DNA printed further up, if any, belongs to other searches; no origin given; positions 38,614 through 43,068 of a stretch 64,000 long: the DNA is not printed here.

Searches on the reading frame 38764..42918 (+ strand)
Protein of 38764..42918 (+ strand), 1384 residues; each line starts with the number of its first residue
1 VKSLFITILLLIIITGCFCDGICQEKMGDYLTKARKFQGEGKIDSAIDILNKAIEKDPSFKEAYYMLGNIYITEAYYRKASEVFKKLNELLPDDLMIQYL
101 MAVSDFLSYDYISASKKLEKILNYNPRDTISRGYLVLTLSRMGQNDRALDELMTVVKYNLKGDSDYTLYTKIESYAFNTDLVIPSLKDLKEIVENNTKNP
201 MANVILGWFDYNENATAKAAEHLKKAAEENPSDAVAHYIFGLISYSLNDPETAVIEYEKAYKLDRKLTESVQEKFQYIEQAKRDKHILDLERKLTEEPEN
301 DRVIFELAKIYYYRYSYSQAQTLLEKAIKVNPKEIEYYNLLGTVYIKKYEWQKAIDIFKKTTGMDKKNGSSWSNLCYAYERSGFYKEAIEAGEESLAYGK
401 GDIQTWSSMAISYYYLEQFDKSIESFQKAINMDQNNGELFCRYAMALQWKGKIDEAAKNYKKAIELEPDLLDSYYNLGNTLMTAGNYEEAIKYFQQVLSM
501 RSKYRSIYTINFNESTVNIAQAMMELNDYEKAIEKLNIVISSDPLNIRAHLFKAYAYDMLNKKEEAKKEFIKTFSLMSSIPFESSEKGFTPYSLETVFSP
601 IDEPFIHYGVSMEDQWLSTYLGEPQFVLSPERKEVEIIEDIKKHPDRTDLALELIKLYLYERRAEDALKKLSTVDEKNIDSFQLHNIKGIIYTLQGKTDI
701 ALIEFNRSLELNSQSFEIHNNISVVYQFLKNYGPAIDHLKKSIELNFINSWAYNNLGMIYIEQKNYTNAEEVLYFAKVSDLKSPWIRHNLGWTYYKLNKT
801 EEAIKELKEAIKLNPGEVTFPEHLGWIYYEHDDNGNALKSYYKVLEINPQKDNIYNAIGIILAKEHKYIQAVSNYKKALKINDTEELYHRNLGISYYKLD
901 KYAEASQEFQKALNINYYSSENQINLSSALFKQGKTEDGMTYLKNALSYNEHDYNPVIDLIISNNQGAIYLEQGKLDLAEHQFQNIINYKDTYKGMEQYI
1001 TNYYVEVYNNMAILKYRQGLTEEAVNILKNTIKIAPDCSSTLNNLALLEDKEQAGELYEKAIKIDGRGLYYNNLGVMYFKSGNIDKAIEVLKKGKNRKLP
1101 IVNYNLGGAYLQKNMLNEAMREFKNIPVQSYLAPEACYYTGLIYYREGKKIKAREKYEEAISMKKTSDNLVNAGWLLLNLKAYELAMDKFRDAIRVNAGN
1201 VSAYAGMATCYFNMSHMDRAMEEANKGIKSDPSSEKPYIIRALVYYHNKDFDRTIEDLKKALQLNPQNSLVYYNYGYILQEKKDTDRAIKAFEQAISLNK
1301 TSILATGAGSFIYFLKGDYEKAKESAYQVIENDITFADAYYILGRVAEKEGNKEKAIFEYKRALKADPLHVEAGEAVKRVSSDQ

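Call 42: search_protein_families(library=pfam, proteins=[window:38764-42918:+], max_evalue=0.00001)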
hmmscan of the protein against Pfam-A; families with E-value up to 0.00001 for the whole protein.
window:38764-42918:+ (1384 aa): 24 families
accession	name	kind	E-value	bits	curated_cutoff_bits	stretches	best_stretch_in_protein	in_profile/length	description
PF07719.23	TPR_2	-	9.3e-126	400.2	27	2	473-500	3-30/34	Tetratricopeptide repeat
PF00515.34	TPR_1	-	2.5e-99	321.9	27.8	2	472-503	2-33/34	Tetratricopeptide repeat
PF13181.12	TPR_8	-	7.9e-89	284.8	25.7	2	472-503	2-33/34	Tetratricopeptide repeat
PF14559.12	TPR_19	-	2.7e-84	277.9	25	3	40-102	4-66/68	Tetratricopeptide repeat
PF13424.12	TPR_12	-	4.7e-72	238.6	30.1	3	441-502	7-76/77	Tetratricopeptide repeat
PF13432.12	TPR_16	-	3.2e-71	235.7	32.7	1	450-498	10-58/65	Tetratricopeptide repeat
PF13414.12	TPR_11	-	1.5e-65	217.1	26.8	1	450-483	7-40/42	TPR repeat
PF13431.12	TPR_17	-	2.7e-64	208.6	24.4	2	460-491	2-33/34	Tetratricopeptide repeat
PF13428.12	TPR_14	-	7.4e-54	175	23.5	0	1338-1373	2-37/44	Tetratricopeptide repeat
PF23914.1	TPR_CcmH_CycH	-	4.1e-42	144.1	42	1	396-500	43-150/158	Cytochrome c-type biogenesis protein H TPR domain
PF13174.12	TPR_6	-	9.7e-39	129.8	26.3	0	472-498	1-27/33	Tetratricopeptide repeat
PF12895.13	ANAPC3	-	2.8e-36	124.1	27.2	0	287-361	9-82/82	Anaphase-promoting complex, cyclosome, subunit 3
PF13374.12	TPR_10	-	1.4e-35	120.7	27.5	1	471-501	2-32/42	Tetratricopeptide repeat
PF25063.1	ARM_TT21_C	-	6.7e-29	101.7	35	0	38-126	106-195/209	Tetratricopeptide repeat protein 21 C-terminal ARM domain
PF13176.12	TPR_7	-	1.4e-26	90.7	27.9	0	473-502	1-30/36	Tetratricopeptide repeat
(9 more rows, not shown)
